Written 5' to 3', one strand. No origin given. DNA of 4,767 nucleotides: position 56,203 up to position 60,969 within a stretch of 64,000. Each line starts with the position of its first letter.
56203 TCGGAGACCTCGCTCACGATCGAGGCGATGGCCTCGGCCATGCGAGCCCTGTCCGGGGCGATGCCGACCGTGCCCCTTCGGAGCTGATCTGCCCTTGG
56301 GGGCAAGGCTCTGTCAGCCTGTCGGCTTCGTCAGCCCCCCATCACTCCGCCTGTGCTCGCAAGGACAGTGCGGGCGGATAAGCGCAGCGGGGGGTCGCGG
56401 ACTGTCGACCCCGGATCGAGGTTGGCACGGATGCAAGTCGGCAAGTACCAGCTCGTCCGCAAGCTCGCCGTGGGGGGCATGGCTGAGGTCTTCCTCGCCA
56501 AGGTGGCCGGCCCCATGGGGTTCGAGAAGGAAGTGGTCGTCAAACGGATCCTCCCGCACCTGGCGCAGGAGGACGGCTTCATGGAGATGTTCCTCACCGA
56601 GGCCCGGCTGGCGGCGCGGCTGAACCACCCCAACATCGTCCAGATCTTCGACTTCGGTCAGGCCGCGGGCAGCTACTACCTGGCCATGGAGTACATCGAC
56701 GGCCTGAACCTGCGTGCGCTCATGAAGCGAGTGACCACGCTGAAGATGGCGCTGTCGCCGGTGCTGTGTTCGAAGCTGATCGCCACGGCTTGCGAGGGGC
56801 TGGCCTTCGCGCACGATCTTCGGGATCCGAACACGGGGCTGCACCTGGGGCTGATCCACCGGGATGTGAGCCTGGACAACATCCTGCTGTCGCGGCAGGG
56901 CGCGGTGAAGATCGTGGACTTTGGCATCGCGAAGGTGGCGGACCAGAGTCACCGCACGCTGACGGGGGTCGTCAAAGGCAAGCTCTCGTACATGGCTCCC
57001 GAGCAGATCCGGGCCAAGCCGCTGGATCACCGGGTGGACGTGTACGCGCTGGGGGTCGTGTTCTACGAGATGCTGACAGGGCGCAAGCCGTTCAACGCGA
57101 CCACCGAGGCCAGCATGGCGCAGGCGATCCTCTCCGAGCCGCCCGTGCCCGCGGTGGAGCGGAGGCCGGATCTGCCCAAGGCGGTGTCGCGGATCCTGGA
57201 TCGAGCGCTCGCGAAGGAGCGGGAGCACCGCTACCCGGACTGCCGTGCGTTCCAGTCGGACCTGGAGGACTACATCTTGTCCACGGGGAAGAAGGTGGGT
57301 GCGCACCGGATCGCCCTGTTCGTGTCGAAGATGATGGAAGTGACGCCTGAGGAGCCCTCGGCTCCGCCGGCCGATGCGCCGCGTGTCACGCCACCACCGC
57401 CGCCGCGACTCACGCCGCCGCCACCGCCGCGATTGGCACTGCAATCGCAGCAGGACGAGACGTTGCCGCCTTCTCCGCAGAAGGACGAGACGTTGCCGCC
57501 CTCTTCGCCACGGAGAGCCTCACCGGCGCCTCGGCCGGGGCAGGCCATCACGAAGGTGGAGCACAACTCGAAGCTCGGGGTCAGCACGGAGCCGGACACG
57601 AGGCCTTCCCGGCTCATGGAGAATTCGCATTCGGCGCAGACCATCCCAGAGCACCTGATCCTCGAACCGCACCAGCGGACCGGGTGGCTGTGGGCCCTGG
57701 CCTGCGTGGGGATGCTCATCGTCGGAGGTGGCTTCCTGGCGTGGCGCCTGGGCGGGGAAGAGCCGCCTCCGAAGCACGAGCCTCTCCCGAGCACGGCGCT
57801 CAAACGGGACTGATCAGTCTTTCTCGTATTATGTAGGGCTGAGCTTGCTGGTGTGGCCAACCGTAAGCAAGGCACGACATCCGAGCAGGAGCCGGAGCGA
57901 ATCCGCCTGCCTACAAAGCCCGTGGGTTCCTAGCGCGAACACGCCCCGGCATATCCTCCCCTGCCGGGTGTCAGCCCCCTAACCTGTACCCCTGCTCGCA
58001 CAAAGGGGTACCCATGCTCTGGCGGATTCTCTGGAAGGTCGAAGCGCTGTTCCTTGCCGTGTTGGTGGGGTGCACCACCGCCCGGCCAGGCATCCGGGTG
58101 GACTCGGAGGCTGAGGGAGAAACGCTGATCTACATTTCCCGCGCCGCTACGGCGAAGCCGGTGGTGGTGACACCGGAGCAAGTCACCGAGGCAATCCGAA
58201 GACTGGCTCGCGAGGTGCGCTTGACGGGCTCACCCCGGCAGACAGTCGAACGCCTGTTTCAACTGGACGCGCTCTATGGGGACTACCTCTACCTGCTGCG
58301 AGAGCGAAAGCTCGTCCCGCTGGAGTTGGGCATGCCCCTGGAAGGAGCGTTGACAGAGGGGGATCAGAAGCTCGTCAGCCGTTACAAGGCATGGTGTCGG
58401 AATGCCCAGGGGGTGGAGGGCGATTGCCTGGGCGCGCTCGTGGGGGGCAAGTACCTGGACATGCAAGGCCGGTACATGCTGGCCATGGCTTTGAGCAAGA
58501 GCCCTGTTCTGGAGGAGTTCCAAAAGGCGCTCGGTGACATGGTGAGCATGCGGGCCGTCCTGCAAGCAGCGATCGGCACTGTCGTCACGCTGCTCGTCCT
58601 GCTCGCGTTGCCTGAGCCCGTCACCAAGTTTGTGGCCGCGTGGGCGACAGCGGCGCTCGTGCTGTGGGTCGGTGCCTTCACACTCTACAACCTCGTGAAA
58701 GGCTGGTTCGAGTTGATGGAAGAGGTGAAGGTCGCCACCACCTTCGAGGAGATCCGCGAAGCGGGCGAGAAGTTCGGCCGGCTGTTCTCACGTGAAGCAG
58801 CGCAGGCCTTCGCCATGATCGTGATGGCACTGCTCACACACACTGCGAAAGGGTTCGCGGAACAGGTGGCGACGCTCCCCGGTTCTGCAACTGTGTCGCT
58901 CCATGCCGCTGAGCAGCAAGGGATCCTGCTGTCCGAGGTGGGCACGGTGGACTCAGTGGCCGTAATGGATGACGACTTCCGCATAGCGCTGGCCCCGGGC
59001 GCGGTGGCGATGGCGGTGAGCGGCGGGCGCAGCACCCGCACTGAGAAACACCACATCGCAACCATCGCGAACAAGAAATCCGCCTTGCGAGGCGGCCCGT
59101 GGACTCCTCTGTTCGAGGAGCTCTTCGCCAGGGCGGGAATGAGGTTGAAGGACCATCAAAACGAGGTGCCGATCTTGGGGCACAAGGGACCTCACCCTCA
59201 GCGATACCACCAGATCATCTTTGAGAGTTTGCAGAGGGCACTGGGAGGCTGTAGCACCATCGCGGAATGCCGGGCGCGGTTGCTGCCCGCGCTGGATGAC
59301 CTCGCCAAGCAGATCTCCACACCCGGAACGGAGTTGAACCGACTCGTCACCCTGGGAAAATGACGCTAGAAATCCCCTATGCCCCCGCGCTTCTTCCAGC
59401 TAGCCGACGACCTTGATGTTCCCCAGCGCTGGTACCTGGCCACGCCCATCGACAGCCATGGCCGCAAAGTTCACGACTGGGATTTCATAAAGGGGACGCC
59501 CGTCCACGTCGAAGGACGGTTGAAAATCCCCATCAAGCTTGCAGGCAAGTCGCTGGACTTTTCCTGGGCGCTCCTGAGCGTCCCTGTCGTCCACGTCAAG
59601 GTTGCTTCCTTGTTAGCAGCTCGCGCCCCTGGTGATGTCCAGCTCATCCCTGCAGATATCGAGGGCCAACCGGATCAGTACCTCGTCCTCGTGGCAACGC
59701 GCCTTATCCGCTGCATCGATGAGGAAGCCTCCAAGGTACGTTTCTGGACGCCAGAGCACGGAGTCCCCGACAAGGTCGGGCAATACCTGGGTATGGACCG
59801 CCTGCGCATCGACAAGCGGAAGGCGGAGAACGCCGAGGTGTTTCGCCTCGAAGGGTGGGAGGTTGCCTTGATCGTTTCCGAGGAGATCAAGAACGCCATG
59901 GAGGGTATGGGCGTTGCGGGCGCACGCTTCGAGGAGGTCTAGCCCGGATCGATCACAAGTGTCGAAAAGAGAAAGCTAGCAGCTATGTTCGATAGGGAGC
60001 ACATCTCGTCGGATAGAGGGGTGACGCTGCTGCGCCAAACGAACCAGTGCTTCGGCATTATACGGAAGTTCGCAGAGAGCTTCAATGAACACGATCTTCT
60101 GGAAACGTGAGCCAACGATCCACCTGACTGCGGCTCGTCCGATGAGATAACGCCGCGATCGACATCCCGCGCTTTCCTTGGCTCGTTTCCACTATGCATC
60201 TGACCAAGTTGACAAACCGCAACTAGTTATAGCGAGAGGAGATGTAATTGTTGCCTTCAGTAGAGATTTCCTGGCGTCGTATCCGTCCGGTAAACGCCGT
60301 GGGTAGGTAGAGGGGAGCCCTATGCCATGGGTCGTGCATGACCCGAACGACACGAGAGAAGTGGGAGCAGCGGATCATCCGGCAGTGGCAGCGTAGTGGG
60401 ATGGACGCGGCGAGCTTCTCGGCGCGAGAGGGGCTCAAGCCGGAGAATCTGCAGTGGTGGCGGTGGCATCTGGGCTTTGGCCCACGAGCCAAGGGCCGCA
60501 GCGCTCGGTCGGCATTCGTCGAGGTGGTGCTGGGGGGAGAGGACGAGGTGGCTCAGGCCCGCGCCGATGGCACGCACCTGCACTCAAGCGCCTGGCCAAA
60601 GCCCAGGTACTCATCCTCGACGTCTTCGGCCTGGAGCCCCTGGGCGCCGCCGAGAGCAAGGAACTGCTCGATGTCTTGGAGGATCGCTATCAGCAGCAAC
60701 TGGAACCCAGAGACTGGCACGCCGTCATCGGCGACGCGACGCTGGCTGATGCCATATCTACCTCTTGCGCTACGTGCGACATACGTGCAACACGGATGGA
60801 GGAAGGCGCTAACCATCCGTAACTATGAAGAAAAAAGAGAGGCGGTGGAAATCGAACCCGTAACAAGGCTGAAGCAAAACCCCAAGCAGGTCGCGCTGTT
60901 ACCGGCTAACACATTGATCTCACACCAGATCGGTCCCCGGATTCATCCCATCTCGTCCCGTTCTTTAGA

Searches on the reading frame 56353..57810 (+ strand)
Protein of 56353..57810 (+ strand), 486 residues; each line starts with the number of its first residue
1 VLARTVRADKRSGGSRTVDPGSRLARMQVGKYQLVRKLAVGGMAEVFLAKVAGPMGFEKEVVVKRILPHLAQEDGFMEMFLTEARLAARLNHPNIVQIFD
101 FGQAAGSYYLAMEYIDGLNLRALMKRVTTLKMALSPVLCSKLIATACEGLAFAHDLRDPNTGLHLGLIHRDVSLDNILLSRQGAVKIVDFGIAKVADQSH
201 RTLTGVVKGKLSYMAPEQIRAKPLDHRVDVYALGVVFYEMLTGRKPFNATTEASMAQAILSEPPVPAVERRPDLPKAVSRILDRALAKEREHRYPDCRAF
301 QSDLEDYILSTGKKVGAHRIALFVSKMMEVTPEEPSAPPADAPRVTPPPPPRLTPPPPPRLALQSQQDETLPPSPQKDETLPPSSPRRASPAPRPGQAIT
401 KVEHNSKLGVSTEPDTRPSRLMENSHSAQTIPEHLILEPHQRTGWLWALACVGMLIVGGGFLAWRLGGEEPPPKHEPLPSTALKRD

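Call 94: search_protein_families(library=pfam, proteins=[window:56353-57810:+], max_evalue=0.1)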
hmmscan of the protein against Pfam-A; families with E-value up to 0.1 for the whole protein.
window:56353-57810:+ (486 aa): 7 families
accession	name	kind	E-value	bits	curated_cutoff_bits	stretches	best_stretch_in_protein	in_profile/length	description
PF00069.31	Pkinase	-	9.6e-42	143.6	31.7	1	32-295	1-253/263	Protein kinase domain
PF07714.23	PK_Tyr_Ser-Thr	-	6.9e-34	117.7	23.1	1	33-293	2-248/258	Protein tyrosine and serine/threonine kinase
PF01636.29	APH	-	1.9e-06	28.3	23.2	1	153-197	156-201/239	Phosphotransferase enzyme family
PF14531.12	Kinase-like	-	0.0019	17.9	25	1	164-258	163-262/289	Kinase-like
PF03109.22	ABC1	-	0.0033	17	22.9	1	107-202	142-223/244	ABC1 atypical kinase-like domain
PF17667.7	Pkinase_fungal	-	0.0043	16.3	24.1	1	165-228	306-372/387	Fungal protein kinase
PF12330.14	Haspin_kinase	-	0.013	15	25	1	169-199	229-259/364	Haspin like kinase domain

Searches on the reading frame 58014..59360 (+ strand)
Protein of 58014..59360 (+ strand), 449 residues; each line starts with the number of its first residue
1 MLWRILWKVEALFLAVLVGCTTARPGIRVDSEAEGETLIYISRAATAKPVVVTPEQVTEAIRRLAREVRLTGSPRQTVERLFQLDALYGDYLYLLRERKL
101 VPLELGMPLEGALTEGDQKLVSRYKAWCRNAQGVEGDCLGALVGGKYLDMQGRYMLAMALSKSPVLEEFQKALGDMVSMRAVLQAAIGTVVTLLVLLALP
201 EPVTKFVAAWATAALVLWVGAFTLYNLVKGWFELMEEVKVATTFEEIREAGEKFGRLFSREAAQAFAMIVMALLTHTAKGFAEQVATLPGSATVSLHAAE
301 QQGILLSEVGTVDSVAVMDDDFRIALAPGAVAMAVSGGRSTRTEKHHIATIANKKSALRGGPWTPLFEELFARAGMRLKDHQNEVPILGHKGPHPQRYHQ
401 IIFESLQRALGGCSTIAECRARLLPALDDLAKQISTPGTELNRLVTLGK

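Call 3: search_protein_families(library=pfam, proteins=[window:58014-59360:+], max_evalue=0.01)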
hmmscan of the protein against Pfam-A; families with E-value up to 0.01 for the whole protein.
window:58014-59360:+ (449 aa): 1 family
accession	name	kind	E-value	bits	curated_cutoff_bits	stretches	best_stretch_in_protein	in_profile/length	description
PF14412.12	AHH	-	9e-15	55.1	22.3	1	338-434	12-111/111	A nuclease family of the HNH/ENDO VII superfamily with conserved AHH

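Call 4: search_protein_families(library=padloc, proteins=[window:58014-59360:+], max_evalue=0.01)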
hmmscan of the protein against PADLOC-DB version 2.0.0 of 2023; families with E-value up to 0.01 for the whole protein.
window:58014-59360:+ (449 aa): 0 families

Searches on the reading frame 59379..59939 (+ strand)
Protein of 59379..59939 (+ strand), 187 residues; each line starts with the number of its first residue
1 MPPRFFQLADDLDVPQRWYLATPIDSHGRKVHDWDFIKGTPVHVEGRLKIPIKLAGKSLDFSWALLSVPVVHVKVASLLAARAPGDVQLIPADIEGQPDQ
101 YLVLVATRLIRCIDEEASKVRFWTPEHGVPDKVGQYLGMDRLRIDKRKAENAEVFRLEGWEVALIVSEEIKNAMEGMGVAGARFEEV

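Call 3: search_protein_families(library=pfam, proteins=[window:59379-59939:+], max_evalue=0.01)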
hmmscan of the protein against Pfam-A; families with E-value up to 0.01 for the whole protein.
window:59379-59939:+ (187 aa): 1 family
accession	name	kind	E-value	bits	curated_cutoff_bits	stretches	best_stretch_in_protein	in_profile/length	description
PF07791.16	Imm11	-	8.7e-12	45.2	22.1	1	87-187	94-192/194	Immunity protein family (Imm11)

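Call 4: search_protein_families(library=padloc, proteins=[window:59379-59939:+], max_evalue=0.01)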
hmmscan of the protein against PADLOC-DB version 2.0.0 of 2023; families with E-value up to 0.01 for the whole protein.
window:59379-59939:+ (187 aa): 0 families

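Call 22: find_encoding_contigs(protein=window:59379-59939:+, flank=10000, max_places=3)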
Protein window:59379-59939:+ (187 aa): no gene with exactly this product is on record in the collection.

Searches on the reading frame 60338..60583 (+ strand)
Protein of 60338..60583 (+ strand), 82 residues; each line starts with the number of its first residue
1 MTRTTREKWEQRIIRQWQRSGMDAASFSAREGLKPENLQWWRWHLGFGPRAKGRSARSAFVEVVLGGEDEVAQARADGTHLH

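Call 81: search_dna_similar(query=window:60338-60583:+, collection=plasmids, mode=protein, max_evalue=0.001, max_rows=8)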
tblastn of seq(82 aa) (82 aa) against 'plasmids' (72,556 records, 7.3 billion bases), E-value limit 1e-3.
No match.

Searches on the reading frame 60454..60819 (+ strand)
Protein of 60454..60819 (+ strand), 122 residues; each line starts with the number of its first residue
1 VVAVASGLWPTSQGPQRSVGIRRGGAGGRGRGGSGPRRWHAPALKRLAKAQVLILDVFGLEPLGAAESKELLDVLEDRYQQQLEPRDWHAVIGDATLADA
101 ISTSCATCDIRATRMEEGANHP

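Call 3: search_protein_families(library=pfam, proteins=[window:60454-60819:+], max_evalue=0.01)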
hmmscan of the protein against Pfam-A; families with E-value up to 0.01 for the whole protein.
window:60454-60819:+ (122 aa): 1 family
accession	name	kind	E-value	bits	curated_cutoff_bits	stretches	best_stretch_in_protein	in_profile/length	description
PF01695.23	IstB_IS21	-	1.3e-08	35.1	24.1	1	43-101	147-212/238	IstB-like ATP binding protein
